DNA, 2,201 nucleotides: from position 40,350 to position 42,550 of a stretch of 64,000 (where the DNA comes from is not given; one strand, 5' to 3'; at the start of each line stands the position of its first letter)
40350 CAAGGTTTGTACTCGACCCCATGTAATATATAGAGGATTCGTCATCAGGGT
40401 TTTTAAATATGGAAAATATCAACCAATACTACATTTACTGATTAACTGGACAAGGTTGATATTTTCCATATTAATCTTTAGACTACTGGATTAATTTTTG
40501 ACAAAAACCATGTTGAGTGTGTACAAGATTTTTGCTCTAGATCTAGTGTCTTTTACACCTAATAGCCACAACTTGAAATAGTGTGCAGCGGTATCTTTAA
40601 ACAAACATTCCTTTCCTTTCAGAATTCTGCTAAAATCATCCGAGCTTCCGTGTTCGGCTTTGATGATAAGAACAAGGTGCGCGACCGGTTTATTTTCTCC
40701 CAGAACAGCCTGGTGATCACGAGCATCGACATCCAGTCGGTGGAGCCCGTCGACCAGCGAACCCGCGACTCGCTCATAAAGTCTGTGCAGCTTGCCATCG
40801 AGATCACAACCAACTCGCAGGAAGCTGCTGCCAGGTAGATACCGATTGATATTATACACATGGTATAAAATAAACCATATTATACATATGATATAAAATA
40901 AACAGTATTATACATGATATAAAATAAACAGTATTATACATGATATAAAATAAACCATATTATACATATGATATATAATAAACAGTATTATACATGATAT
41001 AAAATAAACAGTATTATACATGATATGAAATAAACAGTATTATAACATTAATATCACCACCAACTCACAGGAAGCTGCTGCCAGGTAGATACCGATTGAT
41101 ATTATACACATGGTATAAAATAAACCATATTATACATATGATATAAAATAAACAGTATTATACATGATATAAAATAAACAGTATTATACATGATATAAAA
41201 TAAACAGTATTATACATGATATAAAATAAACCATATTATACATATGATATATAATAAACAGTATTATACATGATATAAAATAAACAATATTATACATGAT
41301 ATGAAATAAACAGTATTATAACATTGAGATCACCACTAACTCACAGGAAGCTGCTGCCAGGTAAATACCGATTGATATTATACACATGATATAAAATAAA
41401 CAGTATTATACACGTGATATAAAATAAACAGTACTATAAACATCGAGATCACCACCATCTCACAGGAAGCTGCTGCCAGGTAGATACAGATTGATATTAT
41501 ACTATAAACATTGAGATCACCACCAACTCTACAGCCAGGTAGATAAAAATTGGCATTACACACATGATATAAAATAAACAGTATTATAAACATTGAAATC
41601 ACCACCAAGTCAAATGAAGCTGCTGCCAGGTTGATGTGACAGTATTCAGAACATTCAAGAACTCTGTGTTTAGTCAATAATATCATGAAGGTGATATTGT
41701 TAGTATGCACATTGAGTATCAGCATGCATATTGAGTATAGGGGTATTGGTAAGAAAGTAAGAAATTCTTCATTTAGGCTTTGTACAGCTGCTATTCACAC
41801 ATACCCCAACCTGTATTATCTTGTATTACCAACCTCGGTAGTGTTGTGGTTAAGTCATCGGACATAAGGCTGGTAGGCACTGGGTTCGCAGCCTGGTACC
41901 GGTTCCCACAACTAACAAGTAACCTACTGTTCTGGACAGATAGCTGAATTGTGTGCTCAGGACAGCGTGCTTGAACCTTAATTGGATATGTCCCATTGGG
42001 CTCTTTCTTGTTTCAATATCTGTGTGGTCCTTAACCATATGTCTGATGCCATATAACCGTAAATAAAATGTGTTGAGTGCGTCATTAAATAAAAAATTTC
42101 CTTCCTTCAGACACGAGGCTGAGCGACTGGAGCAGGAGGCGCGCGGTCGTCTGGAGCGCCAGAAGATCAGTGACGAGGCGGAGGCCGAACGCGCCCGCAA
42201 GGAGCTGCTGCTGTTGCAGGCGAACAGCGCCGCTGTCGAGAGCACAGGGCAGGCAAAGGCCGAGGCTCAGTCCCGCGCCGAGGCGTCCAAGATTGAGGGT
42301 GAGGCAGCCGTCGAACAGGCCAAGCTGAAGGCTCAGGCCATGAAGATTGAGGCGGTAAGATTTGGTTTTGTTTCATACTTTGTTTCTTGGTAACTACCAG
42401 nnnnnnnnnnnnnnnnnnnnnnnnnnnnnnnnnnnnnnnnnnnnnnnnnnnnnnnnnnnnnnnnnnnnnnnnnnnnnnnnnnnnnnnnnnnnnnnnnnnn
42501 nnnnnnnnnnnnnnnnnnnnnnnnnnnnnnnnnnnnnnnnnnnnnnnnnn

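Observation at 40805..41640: Intron 11 grew by tandem duplication of the exon-11/intron-11 junction; multiple decoy donor sites remain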

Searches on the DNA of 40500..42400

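Call 50: search_rna_families(source=window, start=40500, end=42400, threshold=evalue, max_evalue=1)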
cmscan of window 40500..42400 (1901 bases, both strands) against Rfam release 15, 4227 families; matches with E-value up to 1: 0.
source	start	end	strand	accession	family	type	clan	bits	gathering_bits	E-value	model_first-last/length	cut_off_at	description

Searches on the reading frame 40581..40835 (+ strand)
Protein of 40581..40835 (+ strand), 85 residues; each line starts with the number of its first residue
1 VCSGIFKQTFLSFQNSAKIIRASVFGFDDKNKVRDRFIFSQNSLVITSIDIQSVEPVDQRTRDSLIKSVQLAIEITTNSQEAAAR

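Call 7: search_solved_structures(query=window:40626-40835:+, show_alignments=1)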
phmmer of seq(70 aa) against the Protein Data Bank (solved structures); distinct sequences matched with E-value up to 0.001: 6.
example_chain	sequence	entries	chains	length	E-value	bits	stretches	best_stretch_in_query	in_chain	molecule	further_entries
9z4w_A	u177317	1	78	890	1.4e-21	78.6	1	1-70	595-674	Major vault protein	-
6bp7_A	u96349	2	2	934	5.5e-21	76.7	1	1-70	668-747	Major vault protein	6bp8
2qzv_A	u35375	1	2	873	7.6e-21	76.3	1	1-70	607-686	Major vault protein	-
4hl8_A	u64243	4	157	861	8e-21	76.2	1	1-70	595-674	Major vault protein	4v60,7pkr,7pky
7pkz_A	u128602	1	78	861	8.2e-21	76.2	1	1-70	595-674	Major vault protein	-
11dr_A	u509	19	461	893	1.5e-20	75.3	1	1-70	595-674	Major vault protein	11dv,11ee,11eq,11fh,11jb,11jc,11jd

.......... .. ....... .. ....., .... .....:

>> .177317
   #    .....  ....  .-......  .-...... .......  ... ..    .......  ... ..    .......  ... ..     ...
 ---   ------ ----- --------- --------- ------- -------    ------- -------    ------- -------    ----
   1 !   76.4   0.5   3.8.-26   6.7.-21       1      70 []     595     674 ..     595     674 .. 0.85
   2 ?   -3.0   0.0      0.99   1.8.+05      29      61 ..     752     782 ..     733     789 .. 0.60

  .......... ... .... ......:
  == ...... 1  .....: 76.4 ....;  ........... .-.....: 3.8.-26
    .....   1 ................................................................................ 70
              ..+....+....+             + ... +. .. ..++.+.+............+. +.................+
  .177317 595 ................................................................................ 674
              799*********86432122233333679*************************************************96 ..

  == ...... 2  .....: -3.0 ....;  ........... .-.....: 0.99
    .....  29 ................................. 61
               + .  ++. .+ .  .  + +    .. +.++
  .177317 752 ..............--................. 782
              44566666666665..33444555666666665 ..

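Call 8: find_homologous_proteins(query=window:40626-40835:+)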
Query seq(70 aa) (70 aa): 281 proteins with E <= 0.001 among 284 candidates; the best 120 are listed.
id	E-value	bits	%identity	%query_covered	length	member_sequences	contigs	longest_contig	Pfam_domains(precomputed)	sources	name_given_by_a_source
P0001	2.7e-31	123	85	89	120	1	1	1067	PF11978.14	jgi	jgi:hypothetical protein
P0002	2.5e-30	120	89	100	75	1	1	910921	PF11978.14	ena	-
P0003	4.8e-30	119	89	100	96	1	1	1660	PF11978.14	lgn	-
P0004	1.5e-29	118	89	100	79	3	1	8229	PF11978.14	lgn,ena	-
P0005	3.2e-29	117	87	100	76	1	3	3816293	PF11978.14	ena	-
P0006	7.8e-29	115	87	100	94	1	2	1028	PF11978.14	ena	-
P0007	8.2e-29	115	90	100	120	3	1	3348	PF11978.14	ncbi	-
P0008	9.0e-29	115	87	100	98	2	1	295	PF11978.14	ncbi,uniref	ncbi:hypothetical protein, partial [Salmonella sp. s54836]|uniref:hypothetical protein n=1 Tax=Salmo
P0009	1.2e-28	115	86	100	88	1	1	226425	PF11978.14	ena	-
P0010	1.6e-28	114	87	100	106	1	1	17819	PF11978.14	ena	-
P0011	1.8e-28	114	89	100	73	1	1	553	PF11978.14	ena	-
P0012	1.8e-28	114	86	100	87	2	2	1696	PF11978.14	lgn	-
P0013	1.9e-28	114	86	100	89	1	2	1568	PF11978.14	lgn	-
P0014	2.5e-28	114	89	100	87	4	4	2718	PF11978.14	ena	-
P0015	3.3e-28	113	86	100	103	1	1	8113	PF11978.14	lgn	-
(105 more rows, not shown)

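Call 12: find_encoding_contigs(protein=P0001, flank=10000, max_places=4)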
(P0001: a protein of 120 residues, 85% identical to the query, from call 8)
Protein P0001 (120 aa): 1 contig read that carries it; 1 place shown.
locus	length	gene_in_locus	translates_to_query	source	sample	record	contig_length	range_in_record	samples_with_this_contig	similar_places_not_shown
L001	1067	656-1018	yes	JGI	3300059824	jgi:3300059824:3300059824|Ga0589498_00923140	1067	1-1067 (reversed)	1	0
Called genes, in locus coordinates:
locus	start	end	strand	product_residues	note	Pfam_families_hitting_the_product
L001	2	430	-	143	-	?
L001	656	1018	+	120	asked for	PF11978:MVP_shoulder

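Call 13: find_encoding_contigs(protein=P0002, flank=10000, max_places=3)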
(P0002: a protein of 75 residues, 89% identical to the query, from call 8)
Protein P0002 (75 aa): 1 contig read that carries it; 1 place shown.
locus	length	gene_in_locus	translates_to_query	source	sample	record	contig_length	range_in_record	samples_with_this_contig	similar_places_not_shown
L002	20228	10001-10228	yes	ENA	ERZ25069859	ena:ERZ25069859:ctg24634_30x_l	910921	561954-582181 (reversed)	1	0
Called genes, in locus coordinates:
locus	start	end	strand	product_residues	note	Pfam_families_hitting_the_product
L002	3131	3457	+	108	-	PF17794:Vault_2, PF01505:Vault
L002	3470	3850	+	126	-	PF01505:Vault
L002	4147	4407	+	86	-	PF01505:Vault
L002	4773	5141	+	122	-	PF17794:Vault_2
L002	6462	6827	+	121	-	PF17796:Vault_4, PF17795:Vault_3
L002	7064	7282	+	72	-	PF17795:Vault_3, PF11978:MVP_shoulder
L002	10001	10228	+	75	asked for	PF11978:MVP_shoulder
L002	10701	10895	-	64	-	-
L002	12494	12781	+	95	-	-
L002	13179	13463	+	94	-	-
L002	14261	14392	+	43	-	-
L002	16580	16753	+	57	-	-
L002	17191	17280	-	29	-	-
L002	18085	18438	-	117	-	-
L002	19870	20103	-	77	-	-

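Call 14: find_encoding_contigs(protein=P0005, flank=10000, max_places=3)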
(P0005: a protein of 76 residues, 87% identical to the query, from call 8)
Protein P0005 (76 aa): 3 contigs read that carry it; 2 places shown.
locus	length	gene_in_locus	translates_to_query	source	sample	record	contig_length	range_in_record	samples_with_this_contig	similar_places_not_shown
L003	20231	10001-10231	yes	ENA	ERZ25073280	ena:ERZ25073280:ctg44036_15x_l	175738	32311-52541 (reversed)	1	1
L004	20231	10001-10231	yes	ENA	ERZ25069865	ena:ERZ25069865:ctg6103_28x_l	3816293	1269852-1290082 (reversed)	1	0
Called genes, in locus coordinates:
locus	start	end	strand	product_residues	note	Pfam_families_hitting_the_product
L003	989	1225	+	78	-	PF17795:Vault_3, PF11978:MVP_shoulder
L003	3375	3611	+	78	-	PF11978:MVP_shoulder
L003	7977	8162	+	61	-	-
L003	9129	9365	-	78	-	-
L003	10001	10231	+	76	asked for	PF11978:MVP_shoulder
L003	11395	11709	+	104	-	-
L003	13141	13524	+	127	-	-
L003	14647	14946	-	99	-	-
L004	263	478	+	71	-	PF17796:Vault_4, PF17795:Vault_3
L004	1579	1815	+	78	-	PF17795:Vault_3, PF11978:MVP_shoulder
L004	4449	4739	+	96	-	PF11978:MVP_shoulder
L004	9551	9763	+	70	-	-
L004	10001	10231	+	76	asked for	PF11978:MVP_shoulder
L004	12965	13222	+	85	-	-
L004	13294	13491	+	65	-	-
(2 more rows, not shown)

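Call 19: find_encoding_contigs(protein=window:40581-40835:+, flank=10000, max_places=10)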
Protein seq(85 aa) (85 aa): no gene with exactly this product is on record in the collection.
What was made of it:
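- Tried and rejected: Same species or close relatives: the exact exon-11 ORF is not on record (call 19).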

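Call 40: find_related_loci(query=A2, collection=metagenome_contigs, flank=4000)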
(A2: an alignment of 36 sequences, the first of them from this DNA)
Query A2 (71 aa) in metagenome_contigs; peptide patterns used: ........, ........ (x = any residue, [..] = any of these).
600 stretches matched a pattern (row limit reached: there are more); 288 encode a relative of the query (tblastn E <= 1e-3); the best 80 are kept; 80 distinct loci.
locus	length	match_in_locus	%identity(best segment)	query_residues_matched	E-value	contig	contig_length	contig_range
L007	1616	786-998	90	1-71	2e-38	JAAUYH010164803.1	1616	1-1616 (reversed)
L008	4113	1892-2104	86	1-71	2e-37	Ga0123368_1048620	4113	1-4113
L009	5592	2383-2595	86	1-71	1e-36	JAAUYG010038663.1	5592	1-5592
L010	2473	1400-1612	86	1-71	6e-37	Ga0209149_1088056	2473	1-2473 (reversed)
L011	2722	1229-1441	86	1-71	2e-36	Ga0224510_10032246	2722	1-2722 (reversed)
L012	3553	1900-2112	85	1-71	4e-36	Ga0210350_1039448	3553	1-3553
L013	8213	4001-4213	86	1-71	3e-36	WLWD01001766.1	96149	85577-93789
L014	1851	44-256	85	1-71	4e-36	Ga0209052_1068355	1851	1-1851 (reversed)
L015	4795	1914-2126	85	1-71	6e-36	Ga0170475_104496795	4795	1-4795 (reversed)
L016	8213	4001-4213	83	1-71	8e-36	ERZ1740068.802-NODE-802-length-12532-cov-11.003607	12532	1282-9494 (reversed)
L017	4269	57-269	83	1-71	8e-36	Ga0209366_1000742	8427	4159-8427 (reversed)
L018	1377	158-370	85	1-71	2e-36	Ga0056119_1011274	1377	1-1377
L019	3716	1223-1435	83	1-71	7e-36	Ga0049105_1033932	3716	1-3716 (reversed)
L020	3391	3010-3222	85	1-71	8e-36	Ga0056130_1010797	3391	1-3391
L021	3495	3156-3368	85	1-71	7e-36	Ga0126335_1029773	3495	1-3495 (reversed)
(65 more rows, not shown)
